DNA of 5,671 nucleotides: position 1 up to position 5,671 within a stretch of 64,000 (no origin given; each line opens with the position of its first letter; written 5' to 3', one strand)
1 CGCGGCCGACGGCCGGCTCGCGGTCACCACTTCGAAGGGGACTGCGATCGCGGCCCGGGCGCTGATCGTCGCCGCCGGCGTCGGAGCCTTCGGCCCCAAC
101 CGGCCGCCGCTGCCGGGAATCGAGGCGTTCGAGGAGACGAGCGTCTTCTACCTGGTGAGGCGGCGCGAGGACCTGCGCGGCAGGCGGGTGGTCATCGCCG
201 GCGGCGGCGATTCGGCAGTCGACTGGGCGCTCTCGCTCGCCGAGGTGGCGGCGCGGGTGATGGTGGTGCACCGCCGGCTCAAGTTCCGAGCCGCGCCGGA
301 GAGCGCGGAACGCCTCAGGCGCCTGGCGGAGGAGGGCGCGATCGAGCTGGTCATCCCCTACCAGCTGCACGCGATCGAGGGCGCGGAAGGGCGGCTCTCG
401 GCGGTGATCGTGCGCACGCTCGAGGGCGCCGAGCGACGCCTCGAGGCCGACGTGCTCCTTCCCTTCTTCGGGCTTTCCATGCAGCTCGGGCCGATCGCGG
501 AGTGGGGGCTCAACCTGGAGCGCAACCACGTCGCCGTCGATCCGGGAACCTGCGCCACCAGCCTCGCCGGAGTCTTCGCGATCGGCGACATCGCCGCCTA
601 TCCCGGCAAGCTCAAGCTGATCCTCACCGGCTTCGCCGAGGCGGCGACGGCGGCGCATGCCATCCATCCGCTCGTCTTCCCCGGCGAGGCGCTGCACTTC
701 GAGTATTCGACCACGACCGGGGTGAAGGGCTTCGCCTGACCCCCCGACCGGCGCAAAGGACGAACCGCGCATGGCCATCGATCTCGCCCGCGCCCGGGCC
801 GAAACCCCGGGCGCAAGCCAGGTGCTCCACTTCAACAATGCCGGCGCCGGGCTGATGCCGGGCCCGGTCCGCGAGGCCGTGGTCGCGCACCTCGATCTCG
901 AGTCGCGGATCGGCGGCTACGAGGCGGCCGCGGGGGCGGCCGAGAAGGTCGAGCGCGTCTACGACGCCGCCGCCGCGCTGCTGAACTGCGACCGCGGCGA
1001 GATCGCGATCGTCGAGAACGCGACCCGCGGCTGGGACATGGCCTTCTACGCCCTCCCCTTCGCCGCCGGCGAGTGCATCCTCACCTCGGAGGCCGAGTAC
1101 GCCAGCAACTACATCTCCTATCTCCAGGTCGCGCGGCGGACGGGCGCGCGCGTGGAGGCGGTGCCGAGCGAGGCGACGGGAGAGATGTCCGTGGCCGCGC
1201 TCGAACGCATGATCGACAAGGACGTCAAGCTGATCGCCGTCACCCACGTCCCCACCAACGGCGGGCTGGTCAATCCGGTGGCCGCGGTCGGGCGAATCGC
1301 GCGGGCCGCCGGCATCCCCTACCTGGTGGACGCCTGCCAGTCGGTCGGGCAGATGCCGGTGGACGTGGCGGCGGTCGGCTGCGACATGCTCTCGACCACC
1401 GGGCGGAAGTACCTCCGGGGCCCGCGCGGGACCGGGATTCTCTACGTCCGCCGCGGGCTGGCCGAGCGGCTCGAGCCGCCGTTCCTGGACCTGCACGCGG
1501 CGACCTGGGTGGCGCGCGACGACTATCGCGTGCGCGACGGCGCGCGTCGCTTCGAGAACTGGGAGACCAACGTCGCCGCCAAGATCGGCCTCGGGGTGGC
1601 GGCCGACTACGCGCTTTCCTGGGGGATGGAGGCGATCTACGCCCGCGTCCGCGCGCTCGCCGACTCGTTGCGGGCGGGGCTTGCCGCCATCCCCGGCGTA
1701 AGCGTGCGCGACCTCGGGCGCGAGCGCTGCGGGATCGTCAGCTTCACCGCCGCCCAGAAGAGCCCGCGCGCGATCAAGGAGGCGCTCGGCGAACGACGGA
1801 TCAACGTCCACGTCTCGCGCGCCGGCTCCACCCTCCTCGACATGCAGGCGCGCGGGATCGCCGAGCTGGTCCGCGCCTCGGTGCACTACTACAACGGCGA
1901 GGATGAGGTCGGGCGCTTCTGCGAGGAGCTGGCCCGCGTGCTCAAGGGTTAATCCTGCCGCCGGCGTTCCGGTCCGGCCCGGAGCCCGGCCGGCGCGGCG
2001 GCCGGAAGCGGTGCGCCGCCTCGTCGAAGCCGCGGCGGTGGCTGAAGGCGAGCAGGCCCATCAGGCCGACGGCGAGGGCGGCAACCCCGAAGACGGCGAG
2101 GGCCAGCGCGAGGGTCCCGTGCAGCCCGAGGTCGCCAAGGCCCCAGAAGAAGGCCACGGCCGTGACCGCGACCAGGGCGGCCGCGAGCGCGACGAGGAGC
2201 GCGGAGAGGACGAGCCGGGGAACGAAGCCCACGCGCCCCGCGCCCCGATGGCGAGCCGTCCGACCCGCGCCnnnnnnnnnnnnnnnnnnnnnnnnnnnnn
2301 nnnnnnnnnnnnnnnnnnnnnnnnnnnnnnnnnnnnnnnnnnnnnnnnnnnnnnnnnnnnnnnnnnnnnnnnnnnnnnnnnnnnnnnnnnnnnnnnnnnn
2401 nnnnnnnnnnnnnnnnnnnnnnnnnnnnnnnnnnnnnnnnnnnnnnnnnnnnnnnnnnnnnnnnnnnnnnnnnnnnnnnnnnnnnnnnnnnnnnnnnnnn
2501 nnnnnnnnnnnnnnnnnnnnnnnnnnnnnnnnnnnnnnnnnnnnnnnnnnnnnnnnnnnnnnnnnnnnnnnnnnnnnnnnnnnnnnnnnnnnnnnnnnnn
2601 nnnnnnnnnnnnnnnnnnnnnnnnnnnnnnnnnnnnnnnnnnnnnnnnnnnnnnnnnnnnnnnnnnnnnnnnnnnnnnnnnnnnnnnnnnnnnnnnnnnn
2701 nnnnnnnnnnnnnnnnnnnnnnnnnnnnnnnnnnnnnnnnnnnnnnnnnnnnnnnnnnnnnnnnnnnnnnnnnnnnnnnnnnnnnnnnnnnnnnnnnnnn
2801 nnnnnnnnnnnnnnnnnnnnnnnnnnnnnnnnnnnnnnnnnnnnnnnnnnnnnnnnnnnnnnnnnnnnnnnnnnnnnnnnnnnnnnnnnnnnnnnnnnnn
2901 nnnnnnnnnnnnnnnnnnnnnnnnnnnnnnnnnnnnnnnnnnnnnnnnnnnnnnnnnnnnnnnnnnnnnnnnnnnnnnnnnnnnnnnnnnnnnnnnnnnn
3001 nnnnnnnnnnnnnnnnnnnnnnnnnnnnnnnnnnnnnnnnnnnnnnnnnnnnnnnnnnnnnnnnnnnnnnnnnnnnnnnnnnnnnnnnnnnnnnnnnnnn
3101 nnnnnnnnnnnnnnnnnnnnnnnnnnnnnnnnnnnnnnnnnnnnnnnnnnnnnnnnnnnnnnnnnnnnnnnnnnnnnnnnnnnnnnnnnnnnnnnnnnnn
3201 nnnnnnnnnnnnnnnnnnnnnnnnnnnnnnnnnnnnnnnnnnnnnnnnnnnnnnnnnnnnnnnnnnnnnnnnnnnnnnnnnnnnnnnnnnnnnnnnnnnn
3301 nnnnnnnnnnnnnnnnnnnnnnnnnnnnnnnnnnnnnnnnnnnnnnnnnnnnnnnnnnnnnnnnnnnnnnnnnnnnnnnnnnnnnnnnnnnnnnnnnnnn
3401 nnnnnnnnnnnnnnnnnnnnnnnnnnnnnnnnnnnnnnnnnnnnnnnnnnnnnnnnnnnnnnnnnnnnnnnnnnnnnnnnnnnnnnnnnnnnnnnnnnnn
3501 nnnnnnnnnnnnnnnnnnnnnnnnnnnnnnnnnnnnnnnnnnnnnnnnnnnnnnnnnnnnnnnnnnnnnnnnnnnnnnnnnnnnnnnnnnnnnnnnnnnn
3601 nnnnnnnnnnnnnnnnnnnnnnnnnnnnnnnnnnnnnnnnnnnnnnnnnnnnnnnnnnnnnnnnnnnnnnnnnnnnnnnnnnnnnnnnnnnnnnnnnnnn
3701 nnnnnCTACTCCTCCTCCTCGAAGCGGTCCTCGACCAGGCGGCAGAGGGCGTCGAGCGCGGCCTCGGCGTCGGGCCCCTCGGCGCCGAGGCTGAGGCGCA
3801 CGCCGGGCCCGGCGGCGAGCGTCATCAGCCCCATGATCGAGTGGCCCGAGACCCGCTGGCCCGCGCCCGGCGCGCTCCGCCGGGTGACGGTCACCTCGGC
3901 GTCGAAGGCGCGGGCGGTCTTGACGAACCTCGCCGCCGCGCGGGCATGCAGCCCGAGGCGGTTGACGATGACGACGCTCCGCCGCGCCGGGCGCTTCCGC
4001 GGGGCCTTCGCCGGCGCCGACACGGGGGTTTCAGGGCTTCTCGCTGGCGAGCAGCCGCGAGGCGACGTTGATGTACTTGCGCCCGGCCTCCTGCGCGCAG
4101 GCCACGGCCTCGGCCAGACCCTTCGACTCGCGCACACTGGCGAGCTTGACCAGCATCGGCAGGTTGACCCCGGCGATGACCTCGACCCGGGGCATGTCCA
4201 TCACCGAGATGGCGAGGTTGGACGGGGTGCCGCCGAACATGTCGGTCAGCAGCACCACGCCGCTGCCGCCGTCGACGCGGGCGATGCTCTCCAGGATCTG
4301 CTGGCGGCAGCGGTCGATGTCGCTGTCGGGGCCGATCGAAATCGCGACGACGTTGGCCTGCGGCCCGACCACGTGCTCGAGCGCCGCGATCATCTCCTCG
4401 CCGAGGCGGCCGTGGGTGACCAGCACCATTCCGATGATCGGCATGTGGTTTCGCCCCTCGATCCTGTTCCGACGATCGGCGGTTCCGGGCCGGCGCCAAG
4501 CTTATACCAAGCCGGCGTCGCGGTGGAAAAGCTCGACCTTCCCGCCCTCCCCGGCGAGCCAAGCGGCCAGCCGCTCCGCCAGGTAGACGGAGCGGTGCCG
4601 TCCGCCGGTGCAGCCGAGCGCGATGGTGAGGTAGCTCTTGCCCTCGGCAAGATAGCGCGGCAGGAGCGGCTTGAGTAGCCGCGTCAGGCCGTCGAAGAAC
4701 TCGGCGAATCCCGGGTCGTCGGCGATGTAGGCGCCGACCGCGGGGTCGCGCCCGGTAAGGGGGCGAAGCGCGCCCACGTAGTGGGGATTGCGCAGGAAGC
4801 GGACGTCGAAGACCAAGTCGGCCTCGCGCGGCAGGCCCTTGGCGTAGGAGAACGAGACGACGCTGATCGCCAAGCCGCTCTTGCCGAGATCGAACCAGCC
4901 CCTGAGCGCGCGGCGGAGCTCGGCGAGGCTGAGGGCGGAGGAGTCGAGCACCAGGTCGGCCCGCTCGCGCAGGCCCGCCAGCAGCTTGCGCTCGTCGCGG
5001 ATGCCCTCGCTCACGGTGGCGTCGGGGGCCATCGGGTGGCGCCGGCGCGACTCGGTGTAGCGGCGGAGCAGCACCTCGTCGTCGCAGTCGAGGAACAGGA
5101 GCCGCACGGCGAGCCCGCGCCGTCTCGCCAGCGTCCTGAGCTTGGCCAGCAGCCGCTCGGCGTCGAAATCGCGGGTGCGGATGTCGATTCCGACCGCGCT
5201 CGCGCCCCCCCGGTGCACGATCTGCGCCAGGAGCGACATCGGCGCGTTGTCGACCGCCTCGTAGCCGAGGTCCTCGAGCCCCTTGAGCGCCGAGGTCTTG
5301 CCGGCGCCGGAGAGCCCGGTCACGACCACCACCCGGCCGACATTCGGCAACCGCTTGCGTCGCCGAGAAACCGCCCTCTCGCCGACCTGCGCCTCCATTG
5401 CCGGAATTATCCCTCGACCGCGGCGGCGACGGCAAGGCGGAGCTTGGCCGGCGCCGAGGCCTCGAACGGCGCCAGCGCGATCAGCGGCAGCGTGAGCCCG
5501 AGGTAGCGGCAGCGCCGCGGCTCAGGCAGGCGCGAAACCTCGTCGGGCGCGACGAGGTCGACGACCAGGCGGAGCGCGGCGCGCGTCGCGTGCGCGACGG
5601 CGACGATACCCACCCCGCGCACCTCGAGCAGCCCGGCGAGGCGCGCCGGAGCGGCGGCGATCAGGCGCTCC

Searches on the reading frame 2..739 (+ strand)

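Call 94: search_protein_families(library=pfam, proteins=[window:2-739:+], max_evalue=0.001)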
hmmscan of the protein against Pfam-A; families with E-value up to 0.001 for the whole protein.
window:2-739:+ (245 aa): 4 families
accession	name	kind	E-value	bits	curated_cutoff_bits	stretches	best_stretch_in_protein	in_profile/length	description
PF07992.20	Pyr_redox_2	-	4.7e-22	79.2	26.1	1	9-209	91-286/291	Pyridine nucleotide-disulphide oxidoreductase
PF13738.12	Pyr_redox_3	-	3.3e-18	66.4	30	1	4-195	112-305/305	Pyridine nucleotide-disulphide oxidoreductase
PF00070.33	Pyr_redox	-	3.1e-09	37.7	22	1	62-137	1-79/82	Pyridine nucleotide-disulphide oxidoreductase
PF13241.12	NAD_binding_7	-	0.0003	21.8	22.1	1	57-105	4-48/104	Putative NAD(P)-binding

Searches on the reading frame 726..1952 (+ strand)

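Call 79: search_protein_families(library=pfam, proteins=[window:726-1952:+], max_evalue=0.00001)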
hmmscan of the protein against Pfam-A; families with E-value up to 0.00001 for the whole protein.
window:726-1952:+ (408 aa): 3 families
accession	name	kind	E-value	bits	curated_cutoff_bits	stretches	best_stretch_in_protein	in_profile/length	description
PF00266.25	Aminotran_5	-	6.8e-62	210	21.5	1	63-398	33-371/371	Aminotransferase class-V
PF01041.23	DegT_DnrJ_EryC1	-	2.8e-07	30.5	19.8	1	95-209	44-152/360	DegT/DnrJ/EryC1/StrS aminotransferase family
PF01212.27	Beta_elim_lyase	-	9.3e-06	25.6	27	0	72-333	31-249/288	Beta-eliminating lyase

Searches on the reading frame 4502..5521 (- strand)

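Call 79: search_protein_families(library=pfam, proteins=[window:4502-5521:-], max_evalue=0.00001)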
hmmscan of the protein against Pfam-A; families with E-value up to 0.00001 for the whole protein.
window:4502-5521:- (339 aa): 2 families
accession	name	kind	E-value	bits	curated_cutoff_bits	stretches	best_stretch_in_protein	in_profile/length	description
PF22740.1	PapZ_C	-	6.5e-44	149.4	27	1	218-336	2-120/121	RapZ C-terminal domain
PF03668.21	RapZ-like_N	-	2.8e-39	134.9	25.4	1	64-210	3-154/158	RapZ-like N-terminal domain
